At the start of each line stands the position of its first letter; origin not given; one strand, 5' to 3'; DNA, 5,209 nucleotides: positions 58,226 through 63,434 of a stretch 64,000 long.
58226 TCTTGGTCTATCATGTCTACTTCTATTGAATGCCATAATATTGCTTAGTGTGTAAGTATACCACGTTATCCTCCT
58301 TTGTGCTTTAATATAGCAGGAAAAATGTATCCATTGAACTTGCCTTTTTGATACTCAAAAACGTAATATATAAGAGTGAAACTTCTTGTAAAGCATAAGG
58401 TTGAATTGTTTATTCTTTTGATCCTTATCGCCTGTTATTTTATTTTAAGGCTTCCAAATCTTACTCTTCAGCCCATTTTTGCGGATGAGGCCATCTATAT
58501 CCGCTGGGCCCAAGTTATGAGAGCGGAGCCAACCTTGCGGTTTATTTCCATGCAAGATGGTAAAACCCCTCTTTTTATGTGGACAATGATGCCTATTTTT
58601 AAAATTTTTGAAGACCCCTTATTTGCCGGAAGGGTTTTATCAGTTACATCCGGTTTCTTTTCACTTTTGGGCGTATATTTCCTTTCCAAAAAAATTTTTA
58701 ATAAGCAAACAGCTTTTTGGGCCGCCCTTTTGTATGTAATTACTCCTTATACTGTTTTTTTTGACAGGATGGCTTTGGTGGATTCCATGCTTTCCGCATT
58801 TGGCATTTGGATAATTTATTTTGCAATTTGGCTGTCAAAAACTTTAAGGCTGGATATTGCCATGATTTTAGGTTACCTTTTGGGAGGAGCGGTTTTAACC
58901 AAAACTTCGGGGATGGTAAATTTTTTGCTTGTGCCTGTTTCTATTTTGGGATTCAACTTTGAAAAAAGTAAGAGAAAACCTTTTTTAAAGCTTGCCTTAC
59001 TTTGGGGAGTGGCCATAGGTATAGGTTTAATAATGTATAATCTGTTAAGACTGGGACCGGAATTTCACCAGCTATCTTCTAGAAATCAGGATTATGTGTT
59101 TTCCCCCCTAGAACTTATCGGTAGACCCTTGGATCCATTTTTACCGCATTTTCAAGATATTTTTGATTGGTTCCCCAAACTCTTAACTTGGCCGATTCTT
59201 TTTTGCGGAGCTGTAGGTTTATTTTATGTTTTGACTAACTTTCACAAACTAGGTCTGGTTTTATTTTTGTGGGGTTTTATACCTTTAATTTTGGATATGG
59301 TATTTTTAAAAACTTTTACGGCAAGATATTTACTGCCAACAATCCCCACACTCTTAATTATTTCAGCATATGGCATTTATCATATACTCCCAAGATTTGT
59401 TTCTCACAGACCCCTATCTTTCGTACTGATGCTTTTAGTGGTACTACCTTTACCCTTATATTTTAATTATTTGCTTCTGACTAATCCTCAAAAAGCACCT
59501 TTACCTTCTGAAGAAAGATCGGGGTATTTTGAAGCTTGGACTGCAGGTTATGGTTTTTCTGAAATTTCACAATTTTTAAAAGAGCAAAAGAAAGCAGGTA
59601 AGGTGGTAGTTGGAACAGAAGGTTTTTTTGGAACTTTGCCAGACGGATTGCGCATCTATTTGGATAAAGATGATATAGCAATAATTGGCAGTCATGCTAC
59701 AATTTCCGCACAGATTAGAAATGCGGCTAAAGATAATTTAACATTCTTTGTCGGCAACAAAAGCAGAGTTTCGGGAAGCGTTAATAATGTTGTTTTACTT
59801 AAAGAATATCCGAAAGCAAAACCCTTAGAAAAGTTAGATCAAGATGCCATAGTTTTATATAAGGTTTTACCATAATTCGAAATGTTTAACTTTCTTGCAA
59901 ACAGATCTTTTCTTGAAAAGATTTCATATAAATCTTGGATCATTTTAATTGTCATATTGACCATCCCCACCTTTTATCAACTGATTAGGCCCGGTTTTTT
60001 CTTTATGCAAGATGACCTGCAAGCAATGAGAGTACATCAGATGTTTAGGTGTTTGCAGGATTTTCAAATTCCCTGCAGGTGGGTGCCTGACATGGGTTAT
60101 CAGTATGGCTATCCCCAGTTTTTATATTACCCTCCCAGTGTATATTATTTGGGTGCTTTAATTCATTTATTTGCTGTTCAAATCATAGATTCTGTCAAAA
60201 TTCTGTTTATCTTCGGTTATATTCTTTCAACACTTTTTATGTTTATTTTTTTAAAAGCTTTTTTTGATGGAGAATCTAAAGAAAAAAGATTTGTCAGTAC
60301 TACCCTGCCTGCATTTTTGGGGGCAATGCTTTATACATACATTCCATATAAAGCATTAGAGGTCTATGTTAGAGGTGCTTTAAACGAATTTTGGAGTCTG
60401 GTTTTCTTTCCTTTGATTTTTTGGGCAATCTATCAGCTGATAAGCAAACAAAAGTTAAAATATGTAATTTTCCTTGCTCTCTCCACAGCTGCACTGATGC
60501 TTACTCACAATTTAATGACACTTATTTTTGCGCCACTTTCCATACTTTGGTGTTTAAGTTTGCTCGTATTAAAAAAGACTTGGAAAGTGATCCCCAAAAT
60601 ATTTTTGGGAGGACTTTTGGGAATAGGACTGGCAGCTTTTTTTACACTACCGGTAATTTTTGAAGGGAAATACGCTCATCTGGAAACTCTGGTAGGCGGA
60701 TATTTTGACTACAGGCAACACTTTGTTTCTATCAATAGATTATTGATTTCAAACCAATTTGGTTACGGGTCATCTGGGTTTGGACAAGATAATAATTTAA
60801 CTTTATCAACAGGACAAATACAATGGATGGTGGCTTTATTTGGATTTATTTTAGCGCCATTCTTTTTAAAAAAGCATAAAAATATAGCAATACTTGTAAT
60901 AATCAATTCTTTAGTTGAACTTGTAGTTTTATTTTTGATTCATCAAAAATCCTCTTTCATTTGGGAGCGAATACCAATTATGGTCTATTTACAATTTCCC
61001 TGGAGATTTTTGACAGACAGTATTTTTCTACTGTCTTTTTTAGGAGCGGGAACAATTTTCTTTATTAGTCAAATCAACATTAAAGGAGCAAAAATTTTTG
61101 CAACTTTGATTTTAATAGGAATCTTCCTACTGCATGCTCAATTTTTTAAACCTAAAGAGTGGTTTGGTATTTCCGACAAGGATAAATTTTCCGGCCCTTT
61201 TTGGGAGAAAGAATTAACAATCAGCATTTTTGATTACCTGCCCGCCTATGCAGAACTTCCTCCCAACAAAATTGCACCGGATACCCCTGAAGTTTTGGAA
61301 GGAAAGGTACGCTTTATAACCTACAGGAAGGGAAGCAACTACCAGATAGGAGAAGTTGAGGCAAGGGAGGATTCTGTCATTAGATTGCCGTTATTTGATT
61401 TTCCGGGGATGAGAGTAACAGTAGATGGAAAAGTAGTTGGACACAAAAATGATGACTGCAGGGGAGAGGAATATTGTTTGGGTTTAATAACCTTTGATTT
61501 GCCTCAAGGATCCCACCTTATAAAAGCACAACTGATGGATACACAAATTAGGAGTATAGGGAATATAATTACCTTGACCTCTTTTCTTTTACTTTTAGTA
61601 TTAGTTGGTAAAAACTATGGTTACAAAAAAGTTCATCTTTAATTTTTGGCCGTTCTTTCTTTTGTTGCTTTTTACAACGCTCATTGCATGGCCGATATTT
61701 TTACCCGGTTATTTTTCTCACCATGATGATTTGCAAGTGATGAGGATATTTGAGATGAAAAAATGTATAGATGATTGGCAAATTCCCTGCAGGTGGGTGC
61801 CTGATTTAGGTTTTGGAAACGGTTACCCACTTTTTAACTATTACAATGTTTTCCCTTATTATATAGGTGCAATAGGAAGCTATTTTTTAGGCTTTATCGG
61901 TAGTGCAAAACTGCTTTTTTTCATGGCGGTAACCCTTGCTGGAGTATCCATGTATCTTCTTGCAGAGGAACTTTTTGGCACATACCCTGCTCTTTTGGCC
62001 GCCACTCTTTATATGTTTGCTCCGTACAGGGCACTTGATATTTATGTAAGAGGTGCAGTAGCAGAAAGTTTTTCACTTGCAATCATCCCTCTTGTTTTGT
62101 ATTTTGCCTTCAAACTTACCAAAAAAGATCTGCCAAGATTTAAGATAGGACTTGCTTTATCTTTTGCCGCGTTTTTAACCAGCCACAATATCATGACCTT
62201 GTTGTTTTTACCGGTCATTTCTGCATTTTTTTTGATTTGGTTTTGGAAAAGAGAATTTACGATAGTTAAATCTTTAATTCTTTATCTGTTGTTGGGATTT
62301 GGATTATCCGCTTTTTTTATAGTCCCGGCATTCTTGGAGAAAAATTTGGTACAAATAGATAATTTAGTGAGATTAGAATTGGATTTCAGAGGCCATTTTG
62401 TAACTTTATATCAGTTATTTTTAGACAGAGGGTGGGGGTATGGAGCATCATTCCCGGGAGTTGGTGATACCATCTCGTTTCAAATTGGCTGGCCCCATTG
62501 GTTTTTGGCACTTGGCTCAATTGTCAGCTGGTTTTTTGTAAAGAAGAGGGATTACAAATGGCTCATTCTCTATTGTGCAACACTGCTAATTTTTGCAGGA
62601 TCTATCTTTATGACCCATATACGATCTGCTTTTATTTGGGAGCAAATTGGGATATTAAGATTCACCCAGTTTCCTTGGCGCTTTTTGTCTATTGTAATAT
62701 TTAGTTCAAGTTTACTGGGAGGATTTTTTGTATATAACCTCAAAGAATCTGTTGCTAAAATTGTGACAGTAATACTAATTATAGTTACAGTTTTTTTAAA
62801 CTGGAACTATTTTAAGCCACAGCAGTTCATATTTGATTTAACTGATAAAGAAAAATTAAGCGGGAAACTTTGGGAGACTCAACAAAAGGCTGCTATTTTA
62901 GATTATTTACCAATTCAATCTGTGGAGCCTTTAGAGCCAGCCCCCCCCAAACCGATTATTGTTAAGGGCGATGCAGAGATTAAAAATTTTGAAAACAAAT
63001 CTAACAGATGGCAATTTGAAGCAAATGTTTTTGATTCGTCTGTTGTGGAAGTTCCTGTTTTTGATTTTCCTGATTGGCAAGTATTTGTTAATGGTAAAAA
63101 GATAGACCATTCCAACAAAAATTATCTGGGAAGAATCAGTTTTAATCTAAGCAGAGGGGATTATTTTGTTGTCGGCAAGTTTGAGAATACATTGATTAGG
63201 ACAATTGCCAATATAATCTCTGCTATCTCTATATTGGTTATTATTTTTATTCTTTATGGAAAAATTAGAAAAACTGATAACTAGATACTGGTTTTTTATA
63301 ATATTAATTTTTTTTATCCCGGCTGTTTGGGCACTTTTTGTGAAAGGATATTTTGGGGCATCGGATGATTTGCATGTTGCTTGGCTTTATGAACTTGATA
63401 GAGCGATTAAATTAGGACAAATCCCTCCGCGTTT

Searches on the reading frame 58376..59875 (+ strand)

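Call 4: search_protein_families(library=pfam, proteins=[window:58376-59875:+], max_evalue=0.01)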
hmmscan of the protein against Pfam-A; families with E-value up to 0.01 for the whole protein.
window:58376-59875:+ (499 aa): 2 families
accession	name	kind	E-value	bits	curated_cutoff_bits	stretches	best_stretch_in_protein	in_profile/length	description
PF13231.12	PMT_2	-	2.4e-12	47.8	26.1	1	63-216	2-149/160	Dolichyl-phosphate-mannose-protein mannosyltransferase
PF02366.24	PMT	-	0.00018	21.6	22.7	1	62-187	61-197/245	Dolichyl-phosphate-mannose-protein mannosyltransferase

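Call 5: search_protein_families(library=ncbifam, proteins=[window:58376-59875:+], max_evalue=0.01)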
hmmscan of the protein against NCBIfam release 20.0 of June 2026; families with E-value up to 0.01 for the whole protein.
window:58376-59875:+ (499 aa): 1 family
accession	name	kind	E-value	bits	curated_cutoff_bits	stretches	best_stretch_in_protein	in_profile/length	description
TIGR03663.1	TIGR03663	subfamily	5.5e-10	38.8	126.25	1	14-176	4-163/435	flippase activity-associated protein Agl23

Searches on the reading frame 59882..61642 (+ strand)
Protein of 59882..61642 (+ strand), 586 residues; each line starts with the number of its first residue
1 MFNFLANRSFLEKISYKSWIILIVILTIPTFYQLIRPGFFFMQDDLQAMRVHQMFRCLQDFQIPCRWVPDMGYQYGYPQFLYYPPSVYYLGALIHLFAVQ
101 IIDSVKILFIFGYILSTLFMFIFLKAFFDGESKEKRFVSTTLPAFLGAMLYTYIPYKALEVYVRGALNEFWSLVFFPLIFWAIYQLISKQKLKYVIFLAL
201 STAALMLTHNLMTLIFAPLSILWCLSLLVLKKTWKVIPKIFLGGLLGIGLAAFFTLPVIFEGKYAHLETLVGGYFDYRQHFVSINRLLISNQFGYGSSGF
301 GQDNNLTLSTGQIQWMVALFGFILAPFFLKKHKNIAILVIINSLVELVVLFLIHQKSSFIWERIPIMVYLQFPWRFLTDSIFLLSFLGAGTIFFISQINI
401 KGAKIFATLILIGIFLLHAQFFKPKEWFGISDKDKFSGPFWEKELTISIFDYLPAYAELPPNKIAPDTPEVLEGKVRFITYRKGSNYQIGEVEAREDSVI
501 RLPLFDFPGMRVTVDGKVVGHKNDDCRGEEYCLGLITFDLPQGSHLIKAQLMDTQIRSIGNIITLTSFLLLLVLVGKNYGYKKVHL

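Call 4: search_protein_families(library=pfam, proteins=[window:59882-61642:+], max_evalue=0.01)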
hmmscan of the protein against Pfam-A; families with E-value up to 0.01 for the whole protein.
window:59882-61642:+ (586 aa): 1 family
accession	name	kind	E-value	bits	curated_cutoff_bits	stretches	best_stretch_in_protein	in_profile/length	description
PF09586.16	YfhO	-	2.1e-05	23.6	28.5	0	88-424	70-387/835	Bacterial membrane protein YfhO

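Call 5: search_protein_families(library=ncbifam, proteins=[window:59882-61642:+], max_evalue=0.01)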
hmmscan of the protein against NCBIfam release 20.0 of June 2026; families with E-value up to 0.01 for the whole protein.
window:59882-61642:+ (586 aa): 0 families

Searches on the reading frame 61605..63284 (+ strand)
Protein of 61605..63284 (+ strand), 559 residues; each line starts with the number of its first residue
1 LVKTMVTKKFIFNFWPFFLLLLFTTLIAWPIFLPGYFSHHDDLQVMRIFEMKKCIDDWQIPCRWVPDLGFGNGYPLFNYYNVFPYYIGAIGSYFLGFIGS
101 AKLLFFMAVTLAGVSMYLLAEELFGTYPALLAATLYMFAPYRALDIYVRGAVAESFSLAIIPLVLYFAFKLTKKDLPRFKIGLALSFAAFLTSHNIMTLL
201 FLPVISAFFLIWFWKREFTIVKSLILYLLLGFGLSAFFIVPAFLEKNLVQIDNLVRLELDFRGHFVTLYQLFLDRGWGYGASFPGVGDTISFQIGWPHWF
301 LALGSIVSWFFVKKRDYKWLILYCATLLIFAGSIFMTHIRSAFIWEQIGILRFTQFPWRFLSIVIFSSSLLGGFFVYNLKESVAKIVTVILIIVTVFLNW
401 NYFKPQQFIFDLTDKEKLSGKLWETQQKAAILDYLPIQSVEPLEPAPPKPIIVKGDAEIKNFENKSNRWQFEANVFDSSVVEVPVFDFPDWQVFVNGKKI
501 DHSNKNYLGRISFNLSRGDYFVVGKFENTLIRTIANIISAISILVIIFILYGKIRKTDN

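Call 4: search_protein_families(library=pfam, proteins=[window:61605-63284:+], max_evalue=0.01)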
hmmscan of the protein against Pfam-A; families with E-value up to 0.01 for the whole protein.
window:61605-63284:+ (559 aa): 1 family
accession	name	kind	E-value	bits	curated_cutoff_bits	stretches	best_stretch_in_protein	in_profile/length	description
PF10131.15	PTPS_related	-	1.7e-07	30.6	26.4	1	77-433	1-339/621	6-pyruvoyl-tetrahydropterin synthase related domain; membrane protein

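Call 5: search_protein_families(library=ncbifam, proteins=[window:61605-63284:+], max_evalue=0.01)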
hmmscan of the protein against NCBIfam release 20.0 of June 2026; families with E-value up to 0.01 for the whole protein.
window:61605-63284:+ (559 aa): 0 families
